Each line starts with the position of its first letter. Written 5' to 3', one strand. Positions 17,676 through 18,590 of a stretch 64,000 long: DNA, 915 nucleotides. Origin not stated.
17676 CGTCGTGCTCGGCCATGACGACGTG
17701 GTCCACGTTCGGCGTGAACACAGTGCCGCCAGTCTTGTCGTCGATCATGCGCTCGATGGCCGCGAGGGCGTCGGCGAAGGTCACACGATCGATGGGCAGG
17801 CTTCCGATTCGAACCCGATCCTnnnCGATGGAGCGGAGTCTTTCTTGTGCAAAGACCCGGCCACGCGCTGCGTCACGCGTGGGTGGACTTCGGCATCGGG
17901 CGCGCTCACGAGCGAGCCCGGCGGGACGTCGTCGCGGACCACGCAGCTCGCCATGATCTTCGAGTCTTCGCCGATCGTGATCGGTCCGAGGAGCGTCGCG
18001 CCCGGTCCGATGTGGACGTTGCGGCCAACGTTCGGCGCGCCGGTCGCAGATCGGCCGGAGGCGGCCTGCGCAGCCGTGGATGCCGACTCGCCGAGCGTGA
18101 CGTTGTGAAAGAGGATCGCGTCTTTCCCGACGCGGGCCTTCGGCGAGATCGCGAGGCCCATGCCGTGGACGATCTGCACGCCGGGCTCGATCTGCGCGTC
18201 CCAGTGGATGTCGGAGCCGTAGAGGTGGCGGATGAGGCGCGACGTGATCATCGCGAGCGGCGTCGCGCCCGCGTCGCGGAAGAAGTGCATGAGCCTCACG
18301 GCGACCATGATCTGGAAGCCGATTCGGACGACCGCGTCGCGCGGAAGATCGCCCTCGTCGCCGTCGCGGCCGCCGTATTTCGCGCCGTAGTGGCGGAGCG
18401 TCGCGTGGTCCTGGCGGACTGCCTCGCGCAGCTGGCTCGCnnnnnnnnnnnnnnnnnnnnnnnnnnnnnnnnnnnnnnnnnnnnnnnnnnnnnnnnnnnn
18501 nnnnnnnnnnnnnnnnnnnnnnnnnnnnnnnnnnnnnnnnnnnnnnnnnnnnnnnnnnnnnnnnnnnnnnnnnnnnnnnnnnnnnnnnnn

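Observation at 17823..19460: GT2 glycosyltransferase fused to a serine-acetyltransferase-like hexapeptide domain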

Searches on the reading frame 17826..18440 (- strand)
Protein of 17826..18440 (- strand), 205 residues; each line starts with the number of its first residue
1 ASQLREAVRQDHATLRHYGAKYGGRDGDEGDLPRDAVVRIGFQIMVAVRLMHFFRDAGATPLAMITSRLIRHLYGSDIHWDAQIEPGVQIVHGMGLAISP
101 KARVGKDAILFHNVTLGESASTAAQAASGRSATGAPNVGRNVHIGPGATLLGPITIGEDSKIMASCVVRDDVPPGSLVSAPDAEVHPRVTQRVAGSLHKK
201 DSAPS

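Call 24: search_solved_structures(query=window:17826-18440:-, max_evalue=0.001, show_alignments=4)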
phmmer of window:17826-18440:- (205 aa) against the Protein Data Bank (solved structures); distinct sequences matched with E-value up to 0.001: 48.
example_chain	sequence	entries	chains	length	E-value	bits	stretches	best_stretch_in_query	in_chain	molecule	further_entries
4n69_A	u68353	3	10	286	1e-14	57.8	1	41-177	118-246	Serine Acetyltransferase Apoenzyme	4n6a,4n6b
6wye_A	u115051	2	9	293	2.5e-13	53.3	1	40-180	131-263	Serine acetyltransferase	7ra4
8i04_A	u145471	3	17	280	4.1e-12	49.3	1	40-182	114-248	Serine acetyltransferase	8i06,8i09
7e3y_A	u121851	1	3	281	4.2e-12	49.3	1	40-182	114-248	Serine acetyltransferase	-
1t3d_A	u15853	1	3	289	5.3e-12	48.9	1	40-182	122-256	Serine acetyltransferase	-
6jvu_A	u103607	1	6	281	6.6e-12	48.6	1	40-183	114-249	Serine acetyltransferase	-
3q1x_A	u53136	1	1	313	1.6e-11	47.3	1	40-180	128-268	Serine acetyltransferase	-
3p1b_A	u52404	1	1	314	1.7e-11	47.3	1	40-180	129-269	Serine acetyltransferase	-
3p47_A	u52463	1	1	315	1.7e-11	47.3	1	40-180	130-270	Serine acetyltransferase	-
3gvd_A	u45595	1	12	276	4.2e-11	46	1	40-180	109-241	Serine acetyltransferase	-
4hzc_A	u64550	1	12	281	5.9e-11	45.5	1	40-182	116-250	CysE, serine acetyltransferase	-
4hzd_A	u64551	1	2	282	5.9e-11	45.5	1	40-182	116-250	CysE, serine acetyltransferase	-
3mc4_A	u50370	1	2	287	6.3e-11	45.4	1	40-182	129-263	WW/Rsp5/WWP domain:Bacterial transferase hexapeptide repeat:Serine O-acetyltransferase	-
1sst_A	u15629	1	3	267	4.6e-10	42.6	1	41-179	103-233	Serine acetyltransferase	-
1ssq_A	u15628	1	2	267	4.6e-10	42.6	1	41-179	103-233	Serine acetyltransferase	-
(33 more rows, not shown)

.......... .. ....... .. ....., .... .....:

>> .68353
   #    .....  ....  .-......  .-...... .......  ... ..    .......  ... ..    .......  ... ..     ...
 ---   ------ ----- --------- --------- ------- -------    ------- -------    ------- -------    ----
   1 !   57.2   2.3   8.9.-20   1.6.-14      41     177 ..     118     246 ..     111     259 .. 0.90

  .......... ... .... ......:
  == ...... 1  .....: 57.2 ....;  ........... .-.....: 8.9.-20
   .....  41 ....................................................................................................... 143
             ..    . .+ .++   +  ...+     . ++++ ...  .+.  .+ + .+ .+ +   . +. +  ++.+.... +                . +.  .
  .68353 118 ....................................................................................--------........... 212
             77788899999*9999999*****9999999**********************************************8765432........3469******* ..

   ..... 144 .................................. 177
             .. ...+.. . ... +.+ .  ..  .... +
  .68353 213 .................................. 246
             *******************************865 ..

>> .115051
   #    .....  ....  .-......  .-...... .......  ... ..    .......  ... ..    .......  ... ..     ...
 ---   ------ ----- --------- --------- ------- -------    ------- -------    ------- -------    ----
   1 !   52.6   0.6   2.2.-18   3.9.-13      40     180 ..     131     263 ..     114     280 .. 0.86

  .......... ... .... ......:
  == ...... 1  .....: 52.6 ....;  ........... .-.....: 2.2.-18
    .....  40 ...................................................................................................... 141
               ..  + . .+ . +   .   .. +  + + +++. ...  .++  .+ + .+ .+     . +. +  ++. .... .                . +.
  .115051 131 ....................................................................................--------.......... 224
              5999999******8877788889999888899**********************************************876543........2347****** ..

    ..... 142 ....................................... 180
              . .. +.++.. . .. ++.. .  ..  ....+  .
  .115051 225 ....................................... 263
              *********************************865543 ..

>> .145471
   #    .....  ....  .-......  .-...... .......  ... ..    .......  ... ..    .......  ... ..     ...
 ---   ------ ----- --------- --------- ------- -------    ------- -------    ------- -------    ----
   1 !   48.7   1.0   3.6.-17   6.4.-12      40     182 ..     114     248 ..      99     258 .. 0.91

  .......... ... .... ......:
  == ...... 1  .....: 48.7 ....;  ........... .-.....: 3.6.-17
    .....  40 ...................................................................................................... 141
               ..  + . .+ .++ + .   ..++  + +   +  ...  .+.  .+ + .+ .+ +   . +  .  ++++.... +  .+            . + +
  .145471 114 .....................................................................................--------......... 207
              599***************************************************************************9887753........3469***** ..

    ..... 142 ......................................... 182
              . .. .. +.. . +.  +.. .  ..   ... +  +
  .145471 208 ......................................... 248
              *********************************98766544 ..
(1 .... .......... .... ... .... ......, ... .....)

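Call 33: search_protein_representatives(protein=window:17826-18440:-)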
Query: 205 residues. Proteins with E-value up to 0.001 (for the whole library): 8128; up to 1e-10: 930; up to 1e-30: 55. The best 150 are listed.
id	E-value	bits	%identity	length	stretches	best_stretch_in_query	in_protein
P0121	1.6e-58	213.8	69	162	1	4-174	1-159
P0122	9.4e-57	208.1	75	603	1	3-160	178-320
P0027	1.7e-56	207.3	60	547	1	4-192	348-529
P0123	5.7e-50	185.9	53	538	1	3-191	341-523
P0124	9.1e-50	185.3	57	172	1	16-188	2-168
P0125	2.0e-49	184.2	51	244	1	6-191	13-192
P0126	8.2e-49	182.2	54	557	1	2-196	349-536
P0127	3.0e-48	180.3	52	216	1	1-190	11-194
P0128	3.2e-48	180.3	54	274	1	3-194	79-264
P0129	2.9e-47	177.1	51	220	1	4-191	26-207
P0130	1.0e-46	175.3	51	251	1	3-189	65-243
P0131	3.3e-46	173.7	51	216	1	6-191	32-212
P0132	2.1e-45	171.1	56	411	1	8-190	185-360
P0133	2.3e-45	170.9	54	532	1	4-180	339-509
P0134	4.9e-45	169.8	52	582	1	6-188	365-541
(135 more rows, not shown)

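Call 35: find_homologous_proteins(query=P0127, max_evalue=1e-10)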
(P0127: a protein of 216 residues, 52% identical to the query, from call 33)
Query P0127 (216 aa): 435 proteins with E <= 1e-10 among 1653 candidates; the best 120 are listed.
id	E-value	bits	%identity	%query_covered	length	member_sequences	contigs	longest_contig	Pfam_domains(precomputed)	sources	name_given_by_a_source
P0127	1.5e-137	474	100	100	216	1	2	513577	PF00132.31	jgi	jgi:serine O-acetyltransferase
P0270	2.4e-123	427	90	100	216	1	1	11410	PF00132.31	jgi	jgi:serine O-acetyltransferase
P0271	1.7e-112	392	85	96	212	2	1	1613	PF00132.31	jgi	jgi:serine O-acetyltransferase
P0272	2.1e-111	389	84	95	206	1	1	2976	PF00132.31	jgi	jgi:serine O-acetyltransferase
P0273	1.7e-107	376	83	95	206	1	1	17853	PF00132.31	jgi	jgi:serine O-acetyltransferase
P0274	5.6e-93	328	72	94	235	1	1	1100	PF00132.31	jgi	jgi:serine O-acetyltransferase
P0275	2.8e-87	310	68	93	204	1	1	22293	PF00132.31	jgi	jgi:serine O-acetyltransferase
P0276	1.1e-84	301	64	90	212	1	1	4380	PF00132.31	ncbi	-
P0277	3.4e-84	300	68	88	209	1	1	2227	PF00132.31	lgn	-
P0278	8.4e-84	298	70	81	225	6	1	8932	PF00132.31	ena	-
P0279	2.2e-83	297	64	96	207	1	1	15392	PF00132.31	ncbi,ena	-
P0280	3.6e-81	290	64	95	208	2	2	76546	PF00132.31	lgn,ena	-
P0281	1.4e-80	288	66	88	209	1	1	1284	PF00132.31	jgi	-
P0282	1.5e-80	288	64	99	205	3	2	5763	PF00132.31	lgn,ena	-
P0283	7.1e-80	286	66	89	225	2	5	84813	PF00132.31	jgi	jgi:serine acetyltransferase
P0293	1.8e-75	271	59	94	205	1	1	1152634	PF00132.31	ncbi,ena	-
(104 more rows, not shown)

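Call 36: find_encoding_contigs(protein=P0127, flank=6000, max_places=2)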
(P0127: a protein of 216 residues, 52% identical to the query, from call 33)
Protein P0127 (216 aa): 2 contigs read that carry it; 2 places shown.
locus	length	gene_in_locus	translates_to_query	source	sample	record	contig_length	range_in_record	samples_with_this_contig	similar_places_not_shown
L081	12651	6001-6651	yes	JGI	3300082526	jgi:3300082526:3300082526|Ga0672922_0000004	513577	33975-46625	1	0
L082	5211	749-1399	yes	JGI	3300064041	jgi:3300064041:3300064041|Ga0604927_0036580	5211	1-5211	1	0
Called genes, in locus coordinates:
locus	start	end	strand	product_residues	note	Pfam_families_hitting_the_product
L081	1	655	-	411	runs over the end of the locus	PF13472:Lipase_GDSL_2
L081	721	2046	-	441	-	-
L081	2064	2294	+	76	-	-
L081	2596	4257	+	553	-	-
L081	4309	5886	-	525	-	-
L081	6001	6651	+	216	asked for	PF00132:Hexapep (weak)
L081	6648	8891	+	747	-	PF12891:Glyco_hydro_44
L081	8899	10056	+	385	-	PF25084:LbH_EIF2B (faint), PF25087:GMPPB_C (faint), PF00132:Hexapep, PF14602:Hexapep_2 (weak)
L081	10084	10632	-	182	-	PF00132:Hexapep, PF14602:Hexapep_2 (weak)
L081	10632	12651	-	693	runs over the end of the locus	PF02927:CelD_N, PF00759:Glyco_hydro_9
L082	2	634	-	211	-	?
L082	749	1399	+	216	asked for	PF00132:Hexapep (weak)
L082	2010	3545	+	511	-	PF12891:Glyco_hydro_44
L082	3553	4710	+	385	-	PF25084:LbH_EIF2B (faint), PF25087:GMPPB_C (faint), PF00132:Hexapep, PF14602:Hexapep_2 (weak)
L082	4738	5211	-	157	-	?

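Call 37: find_encoding_contigs(protein=P0293, flank=6000, max_places=2)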
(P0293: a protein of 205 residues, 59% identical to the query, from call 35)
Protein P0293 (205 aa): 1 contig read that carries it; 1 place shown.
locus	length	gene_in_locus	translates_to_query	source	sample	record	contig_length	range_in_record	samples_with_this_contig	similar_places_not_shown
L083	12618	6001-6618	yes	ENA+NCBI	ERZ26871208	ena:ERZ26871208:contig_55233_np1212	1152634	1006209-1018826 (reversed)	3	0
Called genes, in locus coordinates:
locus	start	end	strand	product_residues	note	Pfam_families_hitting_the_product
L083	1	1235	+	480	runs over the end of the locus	PF04932:Wzy_C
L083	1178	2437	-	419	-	-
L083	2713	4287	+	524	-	-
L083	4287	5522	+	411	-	PF00535:Glycos_transf_2, PF13641:Glyco_tranf_2_3, PF13632:Glyco_trans_2_3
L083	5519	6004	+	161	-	-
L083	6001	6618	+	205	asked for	PF00132:Hexapep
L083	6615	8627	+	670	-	PF12891:Glyco_hydro_44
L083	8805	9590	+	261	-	PF03808:Glyco_tran_WecG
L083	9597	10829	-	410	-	PF13579:Glyco_trans_4_4, PF13439:Glyco_transf_4, PF00534:Glycos_transf_1, PF13692:Glyco_trans_1_4, PF13524:Glyco_trans_1_2 (weak)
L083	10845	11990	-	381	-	PF01408:GFO_IDH_MocA, PF03435:Sacchrp_dh_NADP (faint), PF03447:NAD_binding_3, PF22725:GFO_IDH_MocA_C3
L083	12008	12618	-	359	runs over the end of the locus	PF01408:GFO_IDH_MocA, PF22725:GFO_IDH_MocA_C3, PF02894:GFO_IDH_MocA_C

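Call 53: search_protein_families(library=ncbifam, proteins=[L083:6001-6615:+], max_evalue=1e-10)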
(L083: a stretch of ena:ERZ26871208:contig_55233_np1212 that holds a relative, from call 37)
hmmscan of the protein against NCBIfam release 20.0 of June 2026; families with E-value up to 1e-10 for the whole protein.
L083:6001-6615:+ (205 aa): 3 families
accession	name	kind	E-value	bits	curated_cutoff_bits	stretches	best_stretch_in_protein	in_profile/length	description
NF041874.1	EPS_EpsC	equivalog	8.7e-31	106.9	150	1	42-178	22-156/168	serine O-acetyltransferase EpsC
TIGR01172.1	cysE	equivalog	1.1e-26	93.8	210.65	1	47-178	27-156/162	serine O-acetyltransferase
NF008349.0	PRK11132.1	equivalog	1.8e-17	63.4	397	1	47-178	107-236/273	serine O-acetyltransferase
